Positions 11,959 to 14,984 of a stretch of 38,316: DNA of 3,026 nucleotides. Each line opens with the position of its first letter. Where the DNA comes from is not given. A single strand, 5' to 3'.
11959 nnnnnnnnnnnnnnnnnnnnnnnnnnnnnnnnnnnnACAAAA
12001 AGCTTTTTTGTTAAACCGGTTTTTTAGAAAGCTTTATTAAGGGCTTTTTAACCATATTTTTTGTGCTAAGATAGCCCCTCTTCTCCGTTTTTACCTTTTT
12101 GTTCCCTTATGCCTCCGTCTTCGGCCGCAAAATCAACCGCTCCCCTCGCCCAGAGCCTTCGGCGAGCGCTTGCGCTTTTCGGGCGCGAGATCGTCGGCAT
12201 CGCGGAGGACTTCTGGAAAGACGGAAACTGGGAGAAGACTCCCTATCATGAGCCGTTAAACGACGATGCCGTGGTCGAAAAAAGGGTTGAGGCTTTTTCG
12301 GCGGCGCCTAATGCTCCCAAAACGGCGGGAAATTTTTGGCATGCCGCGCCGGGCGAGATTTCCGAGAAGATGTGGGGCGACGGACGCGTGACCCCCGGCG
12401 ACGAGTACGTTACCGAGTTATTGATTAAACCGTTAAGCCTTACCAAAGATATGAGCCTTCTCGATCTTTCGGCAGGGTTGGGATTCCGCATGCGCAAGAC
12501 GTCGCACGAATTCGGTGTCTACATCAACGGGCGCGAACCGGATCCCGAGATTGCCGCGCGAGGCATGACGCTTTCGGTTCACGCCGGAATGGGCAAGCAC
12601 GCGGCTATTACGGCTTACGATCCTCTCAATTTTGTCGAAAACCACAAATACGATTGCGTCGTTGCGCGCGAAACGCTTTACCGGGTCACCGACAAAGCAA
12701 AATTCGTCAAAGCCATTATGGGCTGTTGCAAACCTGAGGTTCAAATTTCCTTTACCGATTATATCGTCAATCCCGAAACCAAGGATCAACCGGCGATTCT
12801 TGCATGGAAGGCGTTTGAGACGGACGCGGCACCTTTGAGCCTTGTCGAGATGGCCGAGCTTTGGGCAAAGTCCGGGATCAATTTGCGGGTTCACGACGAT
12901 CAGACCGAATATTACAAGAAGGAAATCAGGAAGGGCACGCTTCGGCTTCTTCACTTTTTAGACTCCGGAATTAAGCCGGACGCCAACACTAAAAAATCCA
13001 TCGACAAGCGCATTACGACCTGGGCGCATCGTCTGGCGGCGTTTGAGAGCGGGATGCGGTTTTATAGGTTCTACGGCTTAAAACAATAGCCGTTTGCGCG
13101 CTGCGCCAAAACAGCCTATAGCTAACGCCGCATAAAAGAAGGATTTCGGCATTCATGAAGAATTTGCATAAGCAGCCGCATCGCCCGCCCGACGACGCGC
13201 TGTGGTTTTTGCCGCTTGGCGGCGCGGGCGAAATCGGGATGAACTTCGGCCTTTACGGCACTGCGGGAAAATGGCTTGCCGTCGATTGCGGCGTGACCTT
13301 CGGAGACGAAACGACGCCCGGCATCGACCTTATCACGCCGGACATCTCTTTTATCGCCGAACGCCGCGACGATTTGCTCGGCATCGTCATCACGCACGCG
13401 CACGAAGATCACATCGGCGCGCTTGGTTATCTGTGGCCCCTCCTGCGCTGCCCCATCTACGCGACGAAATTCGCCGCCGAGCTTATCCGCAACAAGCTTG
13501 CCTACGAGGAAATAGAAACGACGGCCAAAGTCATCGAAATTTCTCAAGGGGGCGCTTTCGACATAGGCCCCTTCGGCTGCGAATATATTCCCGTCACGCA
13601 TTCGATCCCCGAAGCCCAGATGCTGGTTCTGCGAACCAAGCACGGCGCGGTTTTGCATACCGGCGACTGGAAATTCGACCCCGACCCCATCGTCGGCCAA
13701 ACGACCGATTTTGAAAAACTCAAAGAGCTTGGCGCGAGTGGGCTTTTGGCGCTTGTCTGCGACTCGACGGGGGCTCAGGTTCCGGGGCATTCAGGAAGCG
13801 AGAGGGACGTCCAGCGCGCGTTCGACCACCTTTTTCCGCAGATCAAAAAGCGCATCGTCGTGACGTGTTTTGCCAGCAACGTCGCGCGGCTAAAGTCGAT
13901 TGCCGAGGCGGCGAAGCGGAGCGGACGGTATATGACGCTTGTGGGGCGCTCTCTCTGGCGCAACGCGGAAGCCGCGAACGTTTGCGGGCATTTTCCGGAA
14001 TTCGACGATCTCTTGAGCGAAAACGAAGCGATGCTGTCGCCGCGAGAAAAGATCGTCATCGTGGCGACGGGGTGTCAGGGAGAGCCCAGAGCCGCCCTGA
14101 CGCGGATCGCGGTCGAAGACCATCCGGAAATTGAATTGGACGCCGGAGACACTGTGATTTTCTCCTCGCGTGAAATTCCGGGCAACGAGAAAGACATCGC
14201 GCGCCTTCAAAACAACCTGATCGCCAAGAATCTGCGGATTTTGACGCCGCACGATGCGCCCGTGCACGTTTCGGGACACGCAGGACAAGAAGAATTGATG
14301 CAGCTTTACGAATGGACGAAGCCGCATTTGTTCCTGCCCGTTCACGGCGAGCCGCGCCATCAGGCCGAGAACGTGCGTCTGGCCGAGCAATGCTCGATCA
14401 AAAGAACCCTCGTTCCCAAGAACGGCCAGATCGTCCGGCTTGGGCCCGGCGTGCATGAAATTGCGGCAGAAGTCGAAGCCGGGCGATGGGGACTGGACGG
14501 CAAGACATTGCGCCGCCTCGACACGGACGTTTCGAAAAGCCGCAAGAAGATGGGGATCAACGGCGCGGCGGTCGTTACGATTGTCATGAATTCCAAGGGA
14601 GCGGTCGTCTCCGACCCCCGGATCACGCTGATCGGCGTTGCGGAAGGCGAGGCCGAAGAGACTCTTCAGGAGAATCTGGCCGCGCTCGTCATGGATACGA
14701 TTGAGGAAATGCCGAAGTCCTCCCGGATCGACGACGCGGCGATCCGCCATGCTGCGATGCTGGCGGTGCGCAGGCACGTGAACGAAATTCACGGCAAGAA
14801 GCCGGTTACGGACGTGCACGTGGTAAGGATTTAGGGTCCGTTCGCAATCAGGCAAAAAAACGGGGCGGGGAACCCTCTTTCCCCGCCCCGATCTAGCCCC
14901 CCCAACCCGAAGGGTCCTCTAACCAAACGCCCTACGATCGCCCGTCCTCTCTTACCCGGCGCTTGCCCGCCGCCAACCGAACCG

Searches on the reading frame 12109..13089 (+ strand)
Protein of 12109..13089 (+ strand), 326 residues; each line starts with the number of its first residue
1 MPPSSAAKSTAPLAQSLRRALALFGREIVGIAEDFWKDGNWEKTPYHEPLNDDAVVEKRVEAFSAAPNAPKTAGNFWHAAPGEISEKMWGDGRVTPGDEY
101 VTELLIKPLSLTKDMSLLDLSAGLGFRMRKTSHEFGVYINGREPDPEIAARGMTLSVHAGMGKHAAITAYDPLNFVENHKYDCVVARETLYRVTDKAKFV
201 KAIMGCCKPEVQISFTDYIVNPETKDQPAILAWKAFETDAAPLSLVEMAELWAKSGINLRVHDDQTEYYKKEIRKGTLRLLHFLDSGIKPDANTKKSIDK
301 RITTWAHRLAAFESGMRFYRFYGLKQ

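Call 8: search_protein_families(library=pfam, proteins=[window:12109-13089:+], max_evalue=0.001)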
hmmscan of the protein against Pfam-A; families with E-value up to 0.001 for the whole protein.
window:12109-13089:+ (326 aa): 1 family
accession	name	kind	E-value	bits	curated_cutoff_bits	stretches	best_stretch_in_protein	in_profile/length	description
PF13489.12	Methyltransf_23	-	4.4e-06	27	27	1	109-234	16-133/164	Methyltransferase domain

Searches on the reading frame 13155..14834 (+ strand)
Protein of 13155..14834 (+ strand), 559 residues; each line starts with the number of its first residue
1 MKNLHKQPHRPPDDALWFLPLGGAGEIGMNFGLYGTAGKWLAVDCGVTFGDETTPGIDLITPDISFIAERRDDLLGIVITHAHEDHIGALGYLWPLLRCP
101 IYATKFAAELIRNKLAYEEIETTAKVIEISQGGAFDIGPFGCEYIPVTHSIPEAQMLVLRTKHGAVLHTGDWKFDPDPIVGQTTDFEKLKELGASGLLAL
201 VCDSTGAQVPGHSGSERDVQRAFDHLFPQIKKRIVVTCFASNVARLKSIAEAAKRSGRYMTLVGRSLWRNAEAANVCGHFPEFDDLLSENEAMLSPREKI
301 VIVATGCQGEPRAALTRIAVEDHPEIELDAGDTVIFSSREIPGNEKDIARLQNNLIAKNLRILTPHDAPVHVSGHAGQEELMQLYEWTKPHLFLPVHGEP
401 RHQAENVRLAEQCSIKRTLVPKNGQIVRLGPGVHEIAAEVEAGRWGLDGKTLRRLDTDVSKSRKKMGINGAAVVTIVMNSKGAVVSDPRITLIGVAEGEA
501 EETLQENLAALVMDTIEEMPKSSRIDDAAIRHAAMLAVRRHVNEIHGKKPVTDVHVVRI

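Call 8: search_protein_families(library=pfam, proteins=[window:13155-14834:+], max_evalue=0.001)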
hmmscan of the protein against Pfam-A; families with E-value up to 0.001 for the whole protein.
window:13155-14834:+ (559 aa): 5 families
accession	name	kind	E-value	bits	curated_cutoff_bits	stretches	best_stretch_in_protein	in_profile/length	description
PF22505.1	RNase_J_b_CASP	-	4.7e-37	127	27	1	231-355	1-126/126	Ribonuclease J, beta-CASP domain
PF12706.13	Lactamase_B_2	-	5.3e-11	42.9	27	1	69-179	26-150/200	Beta-lactamase superfamily domain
PF07521.17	RMMBL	-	1.6e-10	41.2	21.6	1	371-410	13-52/63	Zn-dependent metallo-hydrolase RNA specificity domain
PF17770.6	RNase_J_C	-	1.7e-10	42.2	23.8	1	461-559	3-102/102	Ribonuclease J C-terminal domain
PF00753.33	Lactamase_B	-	1.1e-09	39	22.7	1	33-204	10-162/196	Metallo-beta-lactamase superfamily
